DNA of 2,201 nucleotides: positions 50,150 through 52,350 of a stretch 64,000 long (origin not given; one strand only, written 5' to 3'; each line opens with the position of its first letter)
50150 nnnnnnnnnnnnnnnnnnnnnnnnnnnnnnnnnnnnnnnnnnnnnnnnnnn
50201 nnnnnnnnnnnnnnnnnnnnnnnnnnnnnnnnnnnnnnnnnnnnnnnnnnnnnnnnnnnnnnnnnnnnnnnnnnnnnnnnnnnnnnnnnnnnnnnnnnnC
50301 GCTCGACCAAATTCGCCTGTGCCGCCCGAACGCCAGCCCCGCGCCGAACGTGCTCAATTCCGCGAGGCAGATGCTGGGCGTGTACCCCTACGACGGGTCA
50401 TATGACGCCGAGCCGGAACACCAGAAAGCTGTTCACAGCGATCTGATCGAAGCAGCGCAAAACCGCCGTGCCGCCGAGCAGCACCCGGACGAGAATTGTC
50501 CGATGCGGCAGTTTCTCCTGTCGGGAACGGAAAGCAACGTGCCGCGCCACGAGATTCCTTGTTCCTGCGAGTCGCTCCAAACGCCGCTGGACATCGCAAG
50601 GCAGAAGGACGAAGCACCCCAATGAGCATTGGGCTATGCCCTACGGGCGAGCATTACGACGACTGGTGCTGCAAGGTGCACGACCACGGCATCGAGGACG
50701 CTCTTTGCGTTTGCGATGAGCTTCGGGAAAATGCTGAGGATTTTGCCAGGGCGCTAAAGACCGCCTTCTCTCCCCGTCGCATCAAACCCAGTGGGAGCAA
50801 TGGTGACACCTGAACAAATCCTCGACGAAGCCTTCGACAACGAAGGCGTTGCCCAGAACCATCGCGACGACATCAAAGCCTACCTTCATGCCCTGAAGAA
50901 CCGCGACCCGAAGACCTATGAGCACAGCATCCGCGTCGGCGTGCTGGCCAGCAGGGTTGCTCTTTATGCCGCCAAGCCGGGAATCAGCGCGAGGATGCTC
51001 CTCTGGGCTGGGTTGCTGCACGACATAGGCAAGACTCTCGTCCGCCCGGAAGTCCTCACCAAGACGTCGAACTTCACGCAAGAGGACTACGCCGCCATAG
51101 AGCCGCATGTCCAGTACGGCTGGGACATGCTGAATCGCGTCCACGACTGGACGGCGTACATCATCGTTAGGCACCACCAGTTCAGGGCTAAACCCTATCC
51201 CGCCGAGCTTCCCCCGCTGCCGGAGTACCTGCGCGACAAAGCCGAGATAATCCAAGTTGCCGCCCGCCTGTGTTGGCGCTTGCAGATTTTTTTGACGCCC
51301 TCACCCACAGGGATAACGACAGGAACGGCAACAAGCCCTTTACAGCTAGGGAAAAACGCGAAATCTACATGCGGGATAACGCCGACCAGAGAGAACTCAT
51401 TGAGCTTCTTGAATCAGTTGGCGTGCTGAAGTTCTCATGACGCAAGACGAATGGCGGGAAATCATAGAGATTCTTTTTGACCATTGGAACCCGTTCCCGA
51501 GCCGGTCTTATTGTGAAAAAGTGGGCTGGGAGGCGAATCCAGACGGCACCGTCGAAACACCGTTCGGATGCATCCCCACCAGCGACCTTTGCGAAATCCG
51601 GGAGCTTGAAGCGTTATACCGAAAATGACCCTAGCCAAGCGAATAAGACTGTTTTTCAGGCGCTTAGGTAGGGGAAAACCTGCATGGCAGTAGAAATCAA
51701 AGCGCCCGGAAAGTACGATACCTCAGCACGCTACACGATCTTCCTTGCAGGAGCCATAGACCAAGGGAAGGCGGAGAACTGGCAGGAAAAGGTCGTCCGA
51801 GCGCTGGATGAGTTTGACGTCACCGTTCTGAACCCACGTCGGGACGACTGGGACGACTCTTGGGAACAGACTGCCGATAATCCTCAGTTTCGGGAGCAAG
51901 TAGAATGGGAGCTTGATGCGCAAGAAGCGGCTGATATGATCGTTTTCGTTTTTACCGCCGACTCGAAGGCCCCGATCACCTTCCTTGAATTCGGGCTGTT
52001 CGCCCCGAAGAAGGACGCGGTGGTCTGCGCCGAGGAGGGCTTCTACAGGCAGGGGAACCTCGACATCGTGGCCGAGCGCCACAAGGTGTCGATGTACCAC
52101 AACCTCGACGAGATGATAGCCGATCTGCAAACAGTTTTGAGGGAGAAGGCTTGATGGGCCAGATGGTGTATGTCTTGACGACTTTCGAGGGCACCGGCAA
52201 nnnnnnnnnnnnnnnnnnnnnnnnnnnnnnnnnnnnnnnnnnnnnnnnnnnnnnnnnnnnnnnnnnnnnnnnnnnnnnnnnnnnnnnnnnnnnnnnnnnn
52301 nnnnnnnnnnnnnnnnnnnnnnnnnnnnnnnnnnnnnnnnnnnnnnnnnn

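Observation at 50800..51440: HD-GYP-type phosphohydrolase gene with an internal -1 frameshift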

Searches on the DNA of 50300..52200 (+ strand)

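Call 4: search_dna_similar(query=window:50300-52200:+, collection=phages, mode=distant, max_rows=30)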
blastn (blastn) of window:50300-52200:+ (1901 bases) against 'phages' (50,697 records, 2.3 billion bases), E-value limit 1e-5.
No match.

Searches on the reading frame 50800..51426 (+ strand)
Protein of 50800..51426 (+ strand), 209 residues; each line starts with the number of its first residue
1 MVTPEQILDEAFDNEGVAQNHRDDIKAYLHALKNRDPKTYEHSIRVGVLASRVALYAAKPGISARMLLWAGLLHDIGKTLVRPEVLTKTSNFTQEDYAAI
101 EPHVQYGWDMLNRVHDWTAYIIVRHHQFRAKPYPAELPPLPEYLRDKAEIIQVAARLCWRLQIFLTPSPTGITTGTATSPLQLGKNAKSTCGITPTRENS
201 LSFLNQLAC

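Call 3: search_protein_families(library=pfam, proteins=[window:50800-51426:+], max_evalue=1)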
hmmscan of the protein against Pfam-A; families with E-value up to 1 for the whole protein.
seq(209 aa): 4 families
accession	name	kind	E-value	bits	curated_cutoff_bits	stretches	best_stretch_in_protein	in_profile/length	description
PF01966.28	HD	-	1.5e-11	45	22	1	39-143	1-99/116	HD domain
PF13487.12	HD_5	-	3.8e-06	27.2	27.2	1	31-126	6-106/170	HD domain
PF08668.18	HDOD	-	0.00016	21.7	22.9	1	38-92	94-146/196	HDOD domain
PF18019.7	Cas3_HD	-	0.0059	17.1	23.1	1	21-142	18-145/207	Cas3, HD domain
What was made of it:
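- On HD superfamily (PF01966): Frame-A product: HD 45 bits against a cutoff of 22, E=1.5e-11 (call 3).
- On HD-GYP (PF13487 HD_5 / COG2206): The frame-A product scores exactly at the cutoff, 27.2 (call 3).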

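Call 66: predict_structure(alignment_id=A3)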
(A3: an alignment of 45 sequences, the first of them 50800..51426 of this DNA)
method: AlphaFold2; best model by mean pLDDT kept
length: 209 residues; sequences in the alignment: 45
mean_pLDDT: 87.0   pTM: 0.82
mean pLDDT of the five models: 87.0, 85.8, 85.6, 85.3, 85.4
residues with pLDDT >= 90: 161; 70-90: 9; 50-70: 12; < 50: 27
segments of 3 or more residues with pLDDT < 50: 171-197
pLDDT, mean of each block of 10 residues (from residue 1): 96 98 98 97 97 96 98 98 95 96 97 97 96 96 98 97 77 40 40 50 68
secondary structure, 60 per line:
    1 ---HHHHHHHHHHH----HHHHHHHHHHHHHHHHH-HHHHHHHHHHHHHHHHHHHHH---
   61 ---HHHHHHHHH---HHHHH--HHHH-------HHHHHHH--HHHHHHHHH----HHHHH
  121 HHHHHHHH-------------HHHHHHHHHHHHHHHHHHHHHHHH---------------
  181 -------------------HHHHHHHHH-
elements in order: H4-14 H19-35 H37-57 H64-72 H76-80 H83-86 H94-100 H103-111 H116-128 H142-165 H200-208
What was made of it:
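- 51271..51429 (+): Out-of-frame tail of the ORF as it is actually translated (51 codons, CWRLQ...NQLAC, then TGA 51427-51429). The AlphaFold model of the frame-A product has pLDDT below 50 for residues 171-197 (call 66).
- The broken product has a tail with pLDDT below 50 (call 66). The core still models confidently (call 66). The new tail is predicted to be disordered (call 66).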

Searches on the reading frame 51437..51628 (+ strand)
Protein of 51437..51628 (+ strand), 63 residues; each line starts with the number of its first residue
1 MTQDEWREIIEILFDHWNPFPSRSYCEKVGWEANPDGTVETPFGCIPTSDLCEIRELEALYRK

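Call 38: search_protein_families(library=ncbifam, proteins=[window:51437-51628:+], max_evalue=0.01)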
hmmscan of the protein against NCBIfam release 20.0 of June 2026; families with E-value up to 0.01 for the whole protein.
window:51437-51628:+ (63 aa): 0 families
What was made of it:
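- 51437..51628 (+): Lineage-specific 63-aa ORF. Its ATG overlaps the ancestral HD stop (ATGA). The frame-A stop lies only 8 nt upstream, so little polar effect is expected. No family match (call 38).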
